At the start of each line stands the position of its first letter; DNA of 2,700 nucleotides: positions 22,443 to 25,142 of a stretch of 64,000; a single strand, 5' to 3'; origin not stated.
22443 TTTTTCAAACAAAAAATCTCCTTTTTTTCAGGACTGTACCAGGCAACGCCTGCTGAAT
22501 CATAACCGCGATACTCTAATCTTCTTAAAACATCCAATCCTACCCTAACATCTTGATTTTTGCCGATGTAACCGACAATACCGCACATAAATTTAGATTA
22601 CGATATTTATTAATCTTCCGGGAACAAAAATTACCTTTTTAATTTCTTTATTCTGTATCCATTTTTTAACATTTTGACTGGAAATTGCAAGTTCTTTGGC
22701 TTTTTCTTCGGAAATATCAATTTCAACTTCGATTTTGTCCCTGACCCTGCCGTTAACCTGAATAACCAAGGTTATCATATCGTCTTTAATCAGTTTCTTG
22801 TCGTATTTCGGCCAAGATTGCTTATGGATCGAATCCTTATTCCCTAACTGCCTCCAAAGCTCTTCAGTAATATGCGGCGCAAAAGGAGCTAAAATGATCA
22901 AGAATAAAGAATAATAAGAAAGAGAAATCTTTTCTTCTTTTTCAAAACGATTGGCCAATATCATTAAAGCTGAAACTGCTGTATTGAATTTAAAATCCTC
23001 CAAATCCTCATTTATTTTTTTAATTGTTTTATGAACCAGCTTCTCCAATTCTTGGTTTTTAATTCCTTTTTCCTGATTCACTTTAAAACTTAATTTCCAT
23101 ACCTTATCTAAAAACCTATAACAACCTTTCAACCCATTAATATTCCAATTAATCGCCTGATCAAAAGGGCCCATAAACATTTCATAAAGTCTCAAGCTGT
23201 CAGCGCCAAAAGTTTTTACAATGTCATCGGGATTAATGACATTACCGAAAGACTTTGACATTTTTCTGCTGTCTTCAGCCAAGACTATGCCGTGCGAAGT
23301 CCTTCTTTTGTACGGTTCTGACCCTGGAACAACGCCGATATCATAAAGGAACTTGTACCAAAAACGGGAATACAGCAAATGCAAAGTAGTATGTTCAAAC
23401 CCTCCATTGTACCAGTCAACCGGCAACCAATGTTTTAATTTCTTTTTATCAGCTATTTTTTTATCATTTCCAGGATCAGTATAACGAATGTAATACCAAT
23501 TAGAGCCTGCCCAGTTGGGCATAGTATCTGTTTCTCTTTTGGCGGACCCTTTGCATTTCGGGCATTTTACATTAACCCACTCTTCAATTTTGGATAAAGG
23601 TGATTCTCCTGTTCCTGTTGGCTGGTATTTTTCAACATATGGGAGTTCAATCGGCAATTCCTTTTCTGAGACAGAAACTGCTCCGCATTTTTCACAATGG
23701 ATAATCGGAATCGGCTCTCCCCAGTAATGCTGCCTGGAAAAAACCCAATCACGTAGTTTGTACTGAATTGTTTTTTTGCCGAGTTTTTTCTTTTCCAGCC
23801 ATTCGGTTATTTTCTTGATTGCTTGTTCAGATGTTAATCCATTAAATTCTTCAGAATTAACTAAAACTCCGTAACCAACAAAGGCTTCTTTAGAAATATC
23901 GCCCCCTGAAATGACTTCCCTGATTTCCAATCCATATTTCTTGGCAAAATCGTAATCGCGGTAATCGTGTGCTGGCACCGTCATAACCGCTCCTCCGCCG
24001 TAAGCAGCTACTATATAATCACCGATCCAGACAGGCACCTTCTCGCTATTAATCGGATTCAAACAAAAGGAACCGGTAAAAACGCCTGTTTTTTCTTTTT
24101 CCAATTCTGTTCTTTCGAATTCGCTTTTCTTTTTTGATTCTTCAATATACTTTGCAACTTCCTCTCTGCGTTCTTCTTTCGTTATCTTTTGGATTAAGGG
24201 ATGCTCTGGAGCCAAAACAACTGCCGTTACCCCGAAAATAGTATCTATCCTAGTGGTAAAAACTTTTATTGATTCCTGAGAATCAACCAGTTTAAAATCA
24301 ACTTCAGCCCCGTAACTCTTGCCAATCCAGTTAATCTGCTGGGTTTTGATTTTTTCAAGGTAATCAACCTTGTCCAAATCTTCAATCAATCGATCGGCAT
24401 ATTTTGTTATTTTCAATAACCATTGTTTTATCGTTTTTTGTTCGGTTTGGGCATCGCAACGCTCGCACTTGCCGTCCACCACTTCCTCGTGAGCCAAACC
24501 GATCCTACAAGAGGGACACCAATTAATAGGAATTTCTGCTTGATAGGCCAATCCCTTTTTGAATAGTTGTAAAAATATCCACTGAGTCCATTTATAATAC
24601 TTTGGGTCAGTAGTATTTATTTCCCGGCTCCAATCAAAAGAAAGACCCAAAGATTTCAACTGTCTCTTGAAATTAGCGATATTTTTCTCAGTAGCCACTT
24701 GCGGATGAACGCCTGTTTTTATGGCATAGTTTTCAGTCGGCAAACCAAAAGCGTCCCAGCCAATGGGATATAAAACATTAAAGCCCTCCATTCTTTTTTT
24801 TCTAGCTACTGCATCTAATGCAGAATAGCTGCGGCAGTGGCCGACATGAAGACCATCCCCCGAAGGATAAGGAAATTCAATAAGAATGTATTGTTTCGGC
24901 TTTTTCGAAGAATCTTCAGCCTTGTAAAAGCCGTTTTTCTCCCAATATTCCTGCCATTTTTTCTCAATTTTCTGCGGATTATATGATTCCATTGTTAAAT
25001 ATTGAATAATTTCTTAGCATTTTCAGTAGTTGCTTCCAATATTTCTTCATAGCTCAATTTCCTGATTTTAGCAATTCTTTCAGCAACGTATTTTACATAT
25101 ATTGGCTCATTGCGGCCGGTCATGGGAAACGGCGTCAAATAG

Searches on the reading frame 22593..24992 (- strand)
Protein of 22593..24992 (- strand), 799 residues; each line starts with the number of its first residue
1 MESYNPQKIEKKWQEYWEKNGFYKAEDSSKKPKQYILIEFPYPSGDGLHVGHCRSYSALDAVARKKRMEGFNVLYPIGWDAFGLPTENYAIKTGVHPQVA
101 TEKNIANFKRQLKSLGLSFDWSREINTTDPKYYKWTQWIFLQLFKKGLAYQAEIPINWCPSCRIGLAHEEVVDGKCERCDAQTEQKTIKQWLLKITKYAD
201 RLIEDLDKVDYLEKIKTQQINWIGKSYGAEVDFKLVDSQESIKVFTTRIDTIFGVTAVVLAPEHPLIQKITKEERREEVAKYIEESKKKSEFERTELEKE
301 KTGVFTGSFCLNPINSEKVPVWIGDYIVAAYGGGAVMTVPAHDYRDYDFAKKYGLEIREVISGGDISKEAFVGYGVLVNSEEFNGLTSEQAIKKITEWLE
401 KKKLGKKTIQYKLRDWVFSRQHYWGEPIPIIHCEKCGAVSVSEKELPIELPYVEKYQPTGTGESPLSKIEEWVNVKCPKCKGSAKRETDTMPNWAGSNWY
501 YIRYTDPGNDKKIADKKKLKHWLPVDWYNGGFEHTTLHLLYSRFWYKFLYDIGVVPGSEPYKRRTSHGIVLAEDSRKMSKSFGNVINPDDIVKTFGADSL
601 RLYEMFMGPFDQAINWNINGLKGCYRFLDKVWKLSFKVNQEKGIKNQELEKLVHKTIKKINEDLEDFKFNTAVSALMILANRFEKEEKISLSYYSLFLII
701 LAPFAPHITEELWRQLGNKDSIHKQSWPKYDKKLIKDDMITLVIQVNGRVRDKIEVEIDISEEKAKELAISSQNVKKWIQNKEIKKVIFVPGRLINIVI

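Call 30: search_protein_families(library=ncbifam, proteins=[window:22593-24992:-], max_evalue=0.01)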
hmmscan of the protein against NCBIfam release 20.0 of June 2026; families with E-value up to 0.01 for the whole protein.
window:22593-24992:- (799 aa): 20 families
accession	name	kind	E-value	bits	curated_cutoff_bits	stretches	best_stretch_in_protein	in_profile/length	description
TIGR00396.1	leuS_bact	equivalog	0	1066.3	548.4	1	4-799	1-842/843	leucine--tRNA ligase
TIGR00422.1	valS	equivalog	1e-96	324.9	612.1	3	2-171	3-187/863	valine--tRNA ligase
NF009687.0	PRK13208.1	equivalog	4.4e-83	279.8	738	4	2-172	8-190/801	valine--tRNA ligase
NF008957.0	PRK12300.1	subfamily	2.4e-78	264.1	677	4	516-782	571-844/946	leucine--tRNA ligase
NF004349.1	PRK05729.1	equivalog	3.7e-78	263.6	704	3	412-783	390-753/860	valine--tRNA ligase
TIGR00392.1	ileS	equivalog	6.1e-67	226.5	621.4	3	393-676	443-727/861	isoleucine--tRNA ligase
TIGR00395.1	leuS_arch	equivalog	1e-60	205.8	648.5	3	517-778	566-835/938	leucine--tRNA ligase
NF011492.0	PRK14900.1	equivalog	1.2e-47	162.4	1783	4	413-635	407-590/1044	valine--tRNA ligase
NF000540.1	alt_ValS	exception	1.2e-44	152.5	900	4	7-88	7-88/827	valine--tRNA ligase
TIGR00398.1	metG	equivalog_domain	7.8e-36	123.9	336.35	2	40-187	7-150/530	methionine--tRNA ligase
NF008900.0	PRK12267.1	equivalog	1.6e-28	99.6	598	2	31-206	3-176/648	methionine--tRNA ligase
NF000258.1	MupB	exception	1.6e-27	95.8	1900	2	409-602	434-612/1033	mupirocin-resistant isoleucine--tRNA ligase MupB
NF000257.1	MupA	exception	7.3e-27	93.5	1900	2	410-602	431-610/1024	mupirocin-resistant isoleucine--tRNA ligase MupA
NF001100.0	PRK00133.1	equivalog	2.4e-26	92.5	587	1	39-182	12-151/676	methionine--tRNA ligase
NF040702.1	ileS_w_GNAT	exception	4.8e-26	90.7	1999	3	8-89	21-103/1100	isoleucine--tRNA ligase, N-acetyltransferase domain-containing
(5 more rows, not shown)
